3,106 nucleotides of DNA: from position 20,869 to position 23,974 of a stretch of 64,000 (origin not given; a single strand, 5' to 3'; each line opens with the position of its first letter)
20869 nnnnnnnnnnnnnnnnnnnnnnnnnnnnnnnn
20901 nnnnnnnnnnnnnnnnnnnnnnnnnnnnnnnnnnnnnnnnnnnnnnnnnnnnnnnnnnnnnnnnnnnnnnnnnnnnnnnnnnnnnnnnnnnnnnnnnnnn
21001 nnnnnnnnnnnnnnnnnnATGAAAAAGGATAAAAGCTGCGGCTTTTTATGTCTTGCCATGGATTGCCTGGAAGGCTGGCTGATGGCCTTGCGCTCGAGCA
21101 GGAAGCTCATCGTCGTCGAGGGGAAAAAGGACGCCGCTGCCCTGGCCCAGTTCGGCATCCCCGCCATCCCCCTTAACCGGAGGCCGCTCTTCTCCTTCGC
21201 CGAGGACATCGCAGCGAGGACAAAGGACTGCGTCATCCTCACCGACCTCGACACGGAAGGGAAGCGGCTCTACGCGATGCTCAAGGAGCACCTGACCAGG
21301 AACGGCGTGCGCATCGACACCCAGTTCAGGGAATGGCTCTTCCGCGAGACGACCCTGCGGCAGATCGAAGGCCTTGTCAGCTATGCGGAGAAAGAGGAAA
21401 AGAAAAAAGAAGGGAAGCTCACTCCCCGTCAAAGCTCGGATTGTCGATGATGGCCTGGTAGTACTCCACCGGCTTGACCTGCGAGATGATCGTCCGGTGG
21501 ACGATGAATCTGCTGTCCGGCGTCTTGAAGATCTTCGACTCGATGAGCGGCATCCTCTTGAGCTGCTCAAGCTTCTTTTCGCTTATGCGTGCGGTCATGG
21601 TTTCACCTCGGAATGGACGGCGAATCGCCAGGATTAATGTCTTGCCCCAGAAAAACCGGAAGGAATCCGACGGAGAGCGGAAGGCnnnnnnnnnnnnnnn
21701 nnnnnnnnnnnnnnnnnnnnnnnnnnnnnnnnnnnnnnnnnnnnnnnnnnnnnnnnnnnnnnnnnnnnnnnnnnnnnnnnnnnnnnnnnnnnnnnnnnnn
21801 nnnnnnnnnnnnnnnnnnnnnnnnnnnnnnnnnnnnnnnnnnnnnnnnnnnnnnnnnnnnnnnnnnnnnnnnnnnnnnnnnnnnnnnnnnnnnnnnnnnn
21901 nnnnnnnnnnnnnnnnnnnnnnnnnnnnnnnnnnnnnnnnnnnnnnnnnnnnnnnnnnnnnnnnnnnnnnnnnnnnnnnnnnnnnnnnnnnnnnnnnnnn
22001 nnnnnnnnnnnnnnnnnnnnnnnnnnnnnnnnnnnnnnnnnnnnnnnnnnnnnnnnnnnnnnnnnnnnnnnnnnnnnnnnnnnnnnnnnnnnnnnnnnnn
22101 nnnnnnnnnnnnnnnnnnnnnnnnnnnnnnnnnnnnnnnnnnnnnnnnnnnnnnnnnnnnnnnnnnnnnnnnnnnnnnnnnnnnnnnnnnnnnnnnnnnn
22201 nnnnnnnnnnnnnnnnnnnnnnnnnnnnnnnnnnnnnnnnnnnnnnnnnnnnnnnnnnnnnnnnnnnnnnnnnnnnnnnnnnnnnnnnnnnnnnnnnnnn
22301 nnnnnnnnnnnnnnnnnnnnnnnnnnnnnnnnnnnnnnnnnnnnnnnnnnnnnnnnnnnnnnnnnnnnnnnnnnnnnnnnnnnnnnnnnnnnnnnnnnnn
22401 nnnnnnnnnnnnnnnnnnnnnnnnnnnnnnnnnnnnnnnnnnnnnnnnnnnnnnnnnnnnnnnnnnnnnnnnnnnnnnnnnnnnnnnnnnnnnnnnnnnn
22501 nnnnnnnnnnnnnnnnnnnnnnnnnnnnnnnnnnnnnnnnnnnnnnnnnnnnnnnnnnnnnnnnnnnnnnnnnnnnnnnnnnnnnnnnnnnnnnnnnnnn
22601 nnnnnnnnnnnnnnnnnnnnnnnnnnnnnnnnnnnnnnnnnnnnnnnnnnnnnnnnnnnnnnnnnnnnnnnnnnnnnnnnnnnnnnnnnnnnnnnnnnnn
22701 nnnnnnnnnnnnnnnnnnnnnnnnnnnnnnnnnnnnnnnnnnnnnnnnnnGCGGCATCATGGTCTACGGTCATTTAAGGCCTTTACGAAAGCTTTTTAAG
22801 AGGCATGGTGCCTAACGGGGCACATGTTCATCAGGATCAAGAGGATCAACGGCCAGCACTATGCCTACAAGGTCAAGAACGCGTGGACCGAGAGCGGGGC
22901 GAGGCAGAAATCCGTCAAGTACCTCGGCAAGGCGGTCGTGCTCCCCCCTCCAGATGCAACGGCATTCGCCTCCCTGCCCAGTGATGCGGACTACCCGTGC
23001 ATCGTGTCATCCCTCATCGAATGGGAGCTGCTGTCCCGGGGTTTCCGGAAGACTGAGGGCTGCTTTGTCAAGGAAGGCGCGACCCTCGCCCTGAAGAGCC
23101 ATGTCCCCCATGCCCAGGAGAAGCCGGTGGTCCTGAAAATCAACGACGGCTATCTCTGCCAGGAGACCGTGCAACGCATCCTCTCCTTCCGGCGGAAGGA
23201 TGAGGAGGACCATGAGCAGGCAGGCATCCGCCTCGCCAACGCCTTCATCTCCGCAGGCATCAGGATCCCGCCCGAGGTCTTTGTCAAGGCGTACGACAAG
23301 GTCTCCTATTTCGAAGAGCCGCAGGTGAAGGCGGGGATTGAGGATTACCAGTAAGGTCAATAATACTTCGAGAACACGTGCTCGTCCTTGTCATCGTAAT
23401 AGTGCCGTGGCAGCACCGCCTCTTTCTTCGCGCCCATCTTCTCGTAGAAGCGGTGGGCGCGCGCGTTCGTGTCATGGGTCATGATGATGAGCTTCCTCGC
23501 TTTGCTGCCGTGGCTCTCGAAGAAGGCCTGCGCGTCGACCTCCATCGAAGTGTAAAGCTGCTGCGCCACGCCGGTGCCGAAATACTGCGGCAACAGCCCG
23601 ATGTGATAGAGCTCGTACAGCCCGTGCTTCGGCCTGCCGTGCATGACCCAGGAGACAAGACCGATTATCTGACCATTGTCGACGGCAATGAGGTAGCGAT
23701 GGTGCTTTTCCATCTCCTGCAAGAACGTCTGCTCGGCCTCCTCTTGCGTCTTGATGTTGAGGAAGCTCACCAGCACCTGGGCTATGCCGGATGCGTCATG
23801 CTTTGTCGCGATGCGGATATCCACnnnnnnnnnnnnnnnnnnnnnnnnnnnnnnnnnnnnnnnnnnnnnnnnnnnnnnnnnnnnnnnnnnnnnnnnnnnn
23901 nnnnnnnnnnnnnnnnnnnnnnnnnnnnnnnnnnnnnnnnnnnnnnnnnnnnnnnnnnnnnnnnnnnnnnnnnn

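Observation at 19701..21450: PriS-PriL(CTD) fused primase whose start codon overlaps the start of a divergent Toprim-domain gene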

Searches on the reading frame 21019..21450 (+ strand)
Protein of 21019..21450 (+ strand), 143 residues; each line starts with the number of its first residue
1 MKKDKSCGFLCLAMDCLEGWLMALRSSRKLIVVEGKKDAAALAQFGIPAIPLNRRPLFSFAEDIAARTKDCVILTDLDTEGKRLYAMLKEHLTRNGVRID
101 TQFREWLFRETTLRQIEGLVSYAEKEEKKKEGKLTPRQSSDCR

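Call 3: search_protein_families(library=pfam, proteins=[window:21019-21450:+], max_evalue=0.01)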
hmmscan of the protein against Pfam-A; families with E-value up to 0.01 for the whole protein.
window:21019-21450:+ (143 aa): 4 families
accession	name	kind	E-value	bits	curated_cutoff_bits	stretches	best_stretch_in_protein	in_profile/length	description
PF01751.28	Toprim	-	3.2e-06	27.6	23.1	1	29-94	1-86/96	Toprim domain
PF13662.12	Toprim_4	-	0.00011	22.8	25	1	29-99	2-81/85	Toprim domain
PF13362.12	Toprim_3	-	0.00093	20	27.2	1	30-98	2-73/95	Toprim domain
PF13155.12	Toprim_2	-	0.0014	19.4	22.1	1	31-99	1-73/88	Toprim-like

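Call 4: search_protein_families(library=ncbifam, proteins=[window:21019-21450:+], max_evalue=0.01)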
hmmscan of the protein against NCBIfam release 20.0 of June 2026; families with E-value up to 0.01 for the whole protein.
window:21019-21450:+ (143 aa): 6 families
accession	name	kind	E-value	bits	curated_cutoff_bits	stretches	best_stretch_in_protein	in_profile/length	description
NF003094.0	PRK04017.1-5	equivalog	7e-14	52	124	1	25-125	20-125/128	hypothetical protein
NF003091.0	PRK04017.1-2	equivalog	1.3e-13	51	129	1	28-128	35-139/151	hypothetical protein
NF003090.0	PRK04017.1-1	equivalog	1.8e-10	40.6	120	1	23-107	15-100/132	hypothetical protein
NF003092.0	PRK04017.1-3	equivalog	1.6e-09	37.9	193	1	29-125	22-117/125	hypothetical protein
NF003093.0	PRK04017.1-4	equivalog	5.5e-05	23.3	160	1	31-125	26-125/138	hypothetical protein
TIGR00334.1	5S_RNA_mat_M5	equivalog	0.0017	18.5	110.65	1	29-94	4-73/174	ribonuclease M5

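Call 11: find_homologous_proteins(query=window:21019-21450:+, max_evalue=0.001)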
Query window:21019-21450:+ (143 aa): 14 proteins with E <= 0.001 among 30 candidates.
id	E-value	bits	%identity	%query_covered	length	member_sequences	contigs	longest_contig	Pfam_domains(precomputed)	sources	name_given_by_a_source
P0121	2.3e-79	282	100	91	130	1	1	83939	PF01751.29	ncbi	ncbi:MAG: toprim domain-containing protein [Nanoarchaeota archaeon]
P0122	5.7e-38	148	65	78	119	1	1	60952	PF01751.29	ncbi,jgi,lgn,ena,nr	ncbi:MAG: topoisomerase [Nanoarchaeota archaeon]|nr:topoisomerase [Nanoarchaeota archaeon]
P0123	3.5e-37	145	65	78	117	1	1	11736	PF01751.29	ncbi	ncbi:MAG: toprim domain-containing protein [Nanoarchaeota archaeon]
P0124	5.1e-31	125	57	80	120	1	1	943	PF13662.13,PF01751.29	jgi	jgi:5S rRNA maturation endonuclease (ribonuclease M5)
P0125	2.9e-29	120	54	80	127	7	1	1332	PF13662.13,PF01751.29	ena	-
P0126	1.2e-27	114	49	85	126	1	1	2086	-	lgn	-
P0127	2.3e-26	110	50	80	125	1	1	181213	PF13662.13,PF01751.29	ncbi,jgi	-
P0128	5.5e-26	109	54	71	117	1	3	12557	PF13662.13,PF01751.29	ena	-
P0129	6.2e-25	106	52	76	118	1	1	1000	PF13155.13,PF13662.13,PF01751.29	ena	-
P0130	8.8e-25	105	49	78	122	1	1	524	-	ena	-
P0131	9.9e-25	105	49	78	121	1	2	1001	-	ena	-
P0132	4.7e-21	93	54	71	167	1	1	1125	-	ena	-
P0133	4.9e-21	93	53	71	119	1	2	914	-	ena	-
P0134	1.3e-20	92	46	74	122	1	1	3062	PF13662.13,PF01751.29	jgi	-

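Call 34: search_solved_structures(query=A1, max_evalue=1, show_alignments=2)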
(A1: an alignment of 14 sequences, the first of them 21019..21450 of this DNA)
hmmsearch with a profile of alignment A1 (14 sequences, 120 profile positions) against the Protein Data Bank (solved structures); distinct sequences matched with E-value up to 1: 13.
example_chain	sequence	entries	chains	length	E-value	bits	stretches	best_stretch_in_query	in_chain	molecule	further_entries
1t6t_1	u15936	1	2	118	1.6e-22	82.9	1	5-109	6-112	putative protein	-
2i5r_A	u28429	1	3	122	0.00095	22.3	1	13-95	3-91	Toprim domain-containing protein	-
6tg6_A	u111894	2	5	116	0.0014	21.8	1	18-80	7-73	Ribonuclease M5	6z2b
2fcj_A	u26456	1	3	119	0.0022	21.1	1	15-95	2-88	small TOPRIM domain protein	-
6dgc_A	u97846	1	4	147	0.004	20.3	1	4-95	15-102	ISC1926 TnpA C-terminal catalytic domain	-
2au3_A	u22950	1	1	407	0.013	18.7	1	7-89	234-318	DNA primase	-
6tpq_B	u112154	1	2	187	0.069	16.3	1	18-78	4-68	Ribonuclease M5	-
3b39_A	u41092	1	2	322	0.076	16.2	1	16-73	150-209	DNA primase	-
1eqn_A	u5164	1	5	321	0.089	16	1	16-72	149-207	DNA PRIMASE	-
1dd9_A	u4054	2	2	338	0.096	15.9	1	16-72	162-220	DNA PRIMASE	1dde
5uin_A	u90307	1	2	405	0.19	14.9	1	75-115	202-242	Formyltransferase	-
5uij_A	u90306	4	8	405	0.19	14.9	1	75-115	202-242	Formyltransferase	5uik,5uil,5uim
7fse_A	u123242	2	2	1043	0.59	13.3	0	36-116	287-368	Reverse gyrase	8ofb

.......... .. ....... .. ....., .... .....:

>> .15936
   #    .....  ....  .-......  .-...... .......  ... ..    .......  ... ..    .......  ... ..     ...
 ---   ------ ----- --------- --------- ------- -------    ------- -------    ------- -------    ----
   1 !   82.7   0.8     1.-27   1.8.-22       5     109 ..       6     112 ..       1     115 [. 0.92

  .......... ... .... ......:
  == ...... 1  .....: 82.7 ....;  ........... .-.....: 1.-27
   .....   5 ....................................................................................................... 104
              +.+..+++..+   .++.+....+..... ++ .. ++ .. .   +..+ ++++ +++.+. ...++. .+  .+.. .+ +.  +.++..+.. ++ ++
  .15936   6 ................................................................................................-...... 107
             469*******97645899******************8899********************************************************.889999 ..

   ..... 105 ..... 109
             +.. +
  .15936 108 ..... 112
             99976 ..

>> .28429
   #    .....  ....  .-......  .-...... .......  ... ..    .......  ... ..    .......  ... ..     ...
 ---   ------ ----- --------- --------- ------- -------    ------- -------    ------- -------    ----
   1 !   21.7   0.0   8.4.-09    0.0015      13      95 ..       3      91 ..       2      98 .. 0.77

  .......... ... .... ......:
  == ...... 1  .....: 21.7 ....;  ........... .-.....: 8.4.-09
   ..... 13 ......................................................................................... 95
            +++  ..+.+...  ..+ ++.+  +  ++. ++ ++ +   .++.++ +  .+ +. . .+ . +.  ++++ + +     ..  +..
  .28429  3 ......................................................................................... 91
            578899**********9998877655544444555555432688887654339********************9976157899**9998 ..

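Call 56: find_homologous_proteins(query=A1, max_evalue=0.001)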
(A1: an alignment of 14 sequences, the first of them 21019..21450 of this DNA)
Query A1 (14 sequences) (143 aa, profile of the alignment): 1209 proteins with E <= 0.001 among 8000 candidates; the best 120 are listed.
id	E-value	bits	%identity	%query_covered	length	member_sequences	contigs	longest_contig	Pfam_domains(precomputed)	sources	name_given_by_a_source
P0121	9.8e-49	182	100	91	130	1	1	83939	PF01751.29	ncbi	ncbi:MAG: toprim domain-containing protein [Nanoarchaeota archaeon]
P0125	6.9e-47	176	54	80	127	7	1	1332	PF13662.13,PF01751.29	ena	-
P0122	9.7e-47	176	65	78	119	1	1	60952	PF01751.29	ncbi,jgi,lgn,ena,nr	ncbi:MAG: topoisomerase [Nanoarchaeota archaeon]|nr:topoisomerase [Nanoarchaeota archaeon]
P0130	8.4e-46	173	49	78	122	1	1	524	-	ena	-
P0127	1.8e-45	172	50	80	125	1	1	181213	PF13662.13,PF01751.29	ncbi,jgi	-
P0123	2.0e-45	171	65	78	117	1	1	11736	PF01751.29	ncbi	ncbi:MAG: toprim domain-containing protein [Nanoarchaeota archaeon]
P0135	2.8e-45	171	46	84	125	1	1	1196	PF13662.13,PF01751.29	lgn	-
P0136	3.1e-45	171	50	80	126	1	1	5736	-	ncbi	-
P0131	3.5e-45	171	49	78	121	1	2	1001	-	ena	-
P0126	4.7e-45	170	49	85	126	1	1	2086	-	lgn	-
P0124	6.0e-45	170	57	80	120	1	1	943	PF13662.13,PF01751.29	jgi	jgi:5S rRNA maturation endonuclease (ribonuclease M5)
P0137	7.9e-45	170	53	80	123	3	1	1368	PF13155.13,PF13662.13,PF01751.29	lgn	-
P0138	1.0e-44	169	53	80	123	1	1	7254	PF13155.13,PF13662.13,PF01751.29,PF13362.13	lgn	-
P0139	1.5e-44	169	54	78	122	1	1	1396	PF13662.13,PF01751.29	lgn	-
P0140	1.5e-44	169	53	80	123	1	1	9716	PF13155.13,PF13662.13,PF01751.29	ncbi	-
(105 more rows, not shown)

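Call 63: search_protein_families(library=pfam, proteins=[window:21058-21450:+], max_evalue=0.01)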
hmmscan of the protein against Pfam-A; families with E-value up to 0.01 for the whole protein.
window:21058-21450:+ (130 aa): 4 families
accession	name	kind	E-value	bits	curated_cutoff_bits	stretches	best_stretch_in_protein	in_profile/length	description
PF01751.28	Toprim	-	2.5e-06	28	23.1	1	16-81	1-86/96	Toprim domain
PF13662.12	Toprim_4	-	8.1e-05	23.2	25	1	16-86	2-81/85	Toprim domain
PF13362.12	Toprim_3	-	0.00073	20.4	27.2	1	17-85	2-73/95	Toprim domain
PF13155.12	Toprim_2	-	0.0011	19.8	22.1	1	18-86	1-73/88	Toprim-like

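Call 68: find_related_loci(query=A1, collection=metagenome_contigs, flank=3000)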
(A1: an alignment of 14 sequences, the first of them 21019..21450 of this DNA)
Query A1 (143 aa) in metagenome_contigs; peptide patterns used: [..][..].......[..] (x = any residue, [..] = any of these).
347 stretches matched a pattern; 289 encode a relative of the query (tblastn E <= 1e-3); the best 80 are kept; 80 distinct loci.
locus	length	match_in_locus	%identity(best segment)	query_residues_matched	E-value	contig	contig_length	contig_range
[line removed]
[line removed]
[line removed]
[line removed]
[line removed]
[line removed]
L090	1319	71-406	49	14-124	2e-35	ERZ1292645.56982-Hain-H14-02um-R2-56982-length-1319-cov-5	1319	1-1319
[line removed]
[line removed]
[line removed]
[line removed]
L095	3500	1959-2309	47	9-124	4e-32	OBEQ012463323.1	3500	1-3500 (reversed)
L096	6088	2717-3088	50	20-143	2e-32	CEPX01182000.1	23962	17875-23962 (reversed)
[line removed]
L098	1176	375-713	45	9-122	5e-33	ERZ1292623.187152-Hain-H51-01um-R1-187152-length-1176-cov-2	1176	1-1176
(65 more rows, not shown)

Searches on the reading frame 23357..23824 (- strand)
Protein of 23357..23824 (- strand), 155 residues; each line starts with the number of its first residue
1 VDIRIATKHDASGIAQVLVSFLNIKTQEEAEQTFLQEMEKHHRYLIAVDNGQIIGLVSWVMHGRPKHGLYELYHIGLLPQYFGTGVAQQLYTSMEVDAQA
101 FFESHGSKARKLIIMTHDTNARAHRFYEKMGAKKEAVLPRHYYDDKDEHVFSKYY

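Call 63: search_protein_families(library=pfam, proteins=[window:23357-23824:-], max_evalue=0.01)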
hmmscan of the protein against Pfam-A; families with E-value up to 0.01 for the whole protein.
window:23357-23824:- (155 aa): 5 families
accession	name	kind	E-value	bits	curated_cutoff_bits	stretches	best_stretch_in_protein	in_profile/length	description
PF00583.31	Acetyltransf_1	-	4e-12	46.9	20.7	1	28-131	19-115/116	Acetyltransferase (GNAT) family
PF13508.13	Acetyltransf_7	-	7.8e-11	42.7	27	1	41-131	2-81/84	Acetyltransferase (GNAT) domain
PF13673.13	Acetyltransf_10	-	1.3e-05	25.6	23.6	1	20-131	12-106/128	Acetyltransferase (GNAT) domain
PF13302.13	Acetyltransf_3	-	8.6e-05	23.7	25.4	1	25-133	32-138/138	Acetyltransferase (GNAT) domain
PF13527.13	Acetyltransf_9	-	0.0037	17.7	25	1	3-59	2-58/127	Acetyltransferase (GNAT) domain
